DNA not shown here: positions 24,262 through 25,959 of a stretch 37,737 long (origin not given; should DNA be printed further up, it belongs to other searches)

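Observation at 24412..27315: Compact uncharacterised RiPP-like cassette: 33-aa Cys peptide, unknown enzyme, RRE-radical SAM/SPASM, divergent XRE regulator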

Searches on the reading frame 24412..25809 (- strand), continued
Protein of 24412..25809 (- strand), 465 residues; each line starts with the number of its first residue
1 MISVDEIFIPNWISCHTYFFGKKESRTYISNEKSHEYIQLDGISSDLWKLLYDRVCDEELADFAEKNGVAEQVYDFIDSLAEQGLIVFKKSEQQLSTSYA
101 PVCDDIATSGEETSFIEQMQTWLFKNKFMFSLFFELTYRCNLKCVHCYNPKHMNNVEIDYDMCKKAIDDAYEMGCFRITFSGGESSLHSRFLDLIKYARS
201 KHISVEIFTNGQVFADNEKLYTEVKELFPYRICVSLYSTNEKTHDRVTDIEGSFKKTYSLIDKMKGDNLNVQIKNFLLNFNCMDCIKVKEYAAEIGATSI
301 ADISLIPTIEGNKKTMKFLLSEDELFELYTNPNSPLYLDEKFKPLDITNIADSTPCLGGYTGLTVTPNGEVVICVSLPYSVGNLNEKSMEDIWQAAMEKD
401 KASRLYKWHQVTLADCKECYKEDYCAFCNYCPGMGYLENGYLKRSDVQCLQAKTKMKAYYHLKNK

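Call 61: fold_search(model_id=the predicted structure, library=pdb)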
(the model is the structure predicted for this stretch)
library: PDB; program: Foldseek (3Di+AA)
matches with E <= 10: 1376; with E <= 0.001: 116
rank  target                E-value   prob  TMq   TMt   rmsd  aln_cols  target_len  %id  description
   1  5why_B                8.0e-15  1.00  0.47  0.52  19.3       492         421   17  Structural Insights into Thioether Bond Formation in the Biosynthesis of Sactipeptides (released 2017-07-26)
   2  5wgg_A                1.1e-14  1.00  0.49  0.51  19.6       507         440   17  Structural Insights into Thioether Bond Formation in the Biosynthesis of Sactipeptides (released 2017-07-26)
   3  5v1t_A                1.3e-14  1.00  0.53  0.56  10.7       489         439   15  Crystal structure of Streptococcus suis SuiB bound to precursor peptide SuiA (released 2017-08-30)
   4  5why_A                2.1e-14  1.00  0.46  0.50  18.7       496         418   16  Structural Insights into Thioether Bond Formation in the Biosynthesis of Sactipeptides (released 2017-07-26)
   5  5v1s_B                6.8e-14  1.00  0.47  0.50  11.3       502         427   14  Crystal structure of Streptococcus suis SuiB bound to S-adenosylmethionine (released 2017-08-30)
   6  5v1s_A                8.5e-14  1.00  0.51  0.55  10.5       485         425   14  Crystal structure of Streptococcus suis SuiB bound to S-adenosylmethionine (released 2017-08-30)
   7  5v1q_B                9.6e-14  1.00  0.51  0.54  10.9       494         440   15  Crystal structure of Streptococcus suis SuiB (released 2017-08-30)
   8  6efn                  2.4e-13  1.00  0.43  0.51   9.9       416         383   18  Structure of a RiPP maturase, SkfB (released 2018-10-24)
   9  5v1q_A                2.7e-13  1.00  0.50  0.53  10.9       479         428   15  Crystal structure of Streptococcus suis SuiB (released 2017-08-30)
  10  7vob                  6.1e-12  1.00  0.42  0.58   5.8       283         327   16  The crystal structure of a Radical SAM Enzyme BlsE involved in the Biosynthesis of Blasticidin S (released 2022-05-04)
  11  8hzv_C                3.5e-11  1.00  0.43  0.42   8.8       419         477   13  The crystal structure of a Radical SAM Enzyme DesII (released 2024-07-10)
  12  8hzy_A                4.9e-11  1.00  0.41  0.41  17.3       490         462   12  The crystal structure of a Radical SAM Enzyme DesII (released 2024-07-10)
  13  8hzv_A                5.8e-11  1.00  0.45  0.44   8.0       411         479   14  The crystal structure of a Radical SAM Enzyme DesII (released 2024-07-10)
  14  8hzv_D                7.8e-11  1.00  0.42  0.42  11.0       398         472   14  The crystal structure of a Radical SAM Enzyme DesII (released 2024-07-10)
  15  8hzv_B                8.2e-11  1.00  0.43  0.42  17.5       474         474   12  The crystal structure of a Radical SAM Enzyme DesII (released 2024-07-10)
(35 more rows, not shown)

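Call 79: search_protein_families(library=pfam, alignment_id=A3, max_evalue=0.01)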
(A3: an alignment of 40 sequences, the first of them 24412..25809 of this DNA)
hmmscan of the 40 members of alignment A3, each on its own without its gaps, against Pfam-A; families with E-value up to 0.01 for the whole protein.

A. member 1, window:24412-25809:- (465 aa): 4 families
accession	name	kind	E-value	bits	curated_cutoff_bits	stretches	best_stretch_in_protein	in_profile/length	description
PF04055.27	Radical_SAM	-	3.1e-17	63.7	29.5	1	135-276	2-147/166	Radical SAM superfamily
PF13186.11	SPASM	-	1.3e-09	38.6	21.5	1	356-419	1-66/67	Iron-sulfur cluster-binding domain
PF13353.11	Fer4_12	-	1.8e-05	25.5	22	1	139-219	14-99/137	4Fe-4S single cluster domain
PF05402.18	PqqD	-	0.00013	22.6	23.4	1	31-86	6-67/67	Coenzyme PQQ synthesis protein D (PqqD)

B. families by the number of members that match (of 40 scanned): 4 families
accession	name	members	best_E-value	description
PF04055.27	Radical_SAM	40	1.8e-26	Radical SAM superfamily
PF13186.11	SPASM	40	3.9e-10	Iron-sulfur cluster-binding domain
PF13353.11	Fer4_12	40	2.2e-07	4Fe-4S single cluster domain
PF05402.18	PqqD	7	1.1e-05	Coenzyme PQQ synthesis protein D (PqqD)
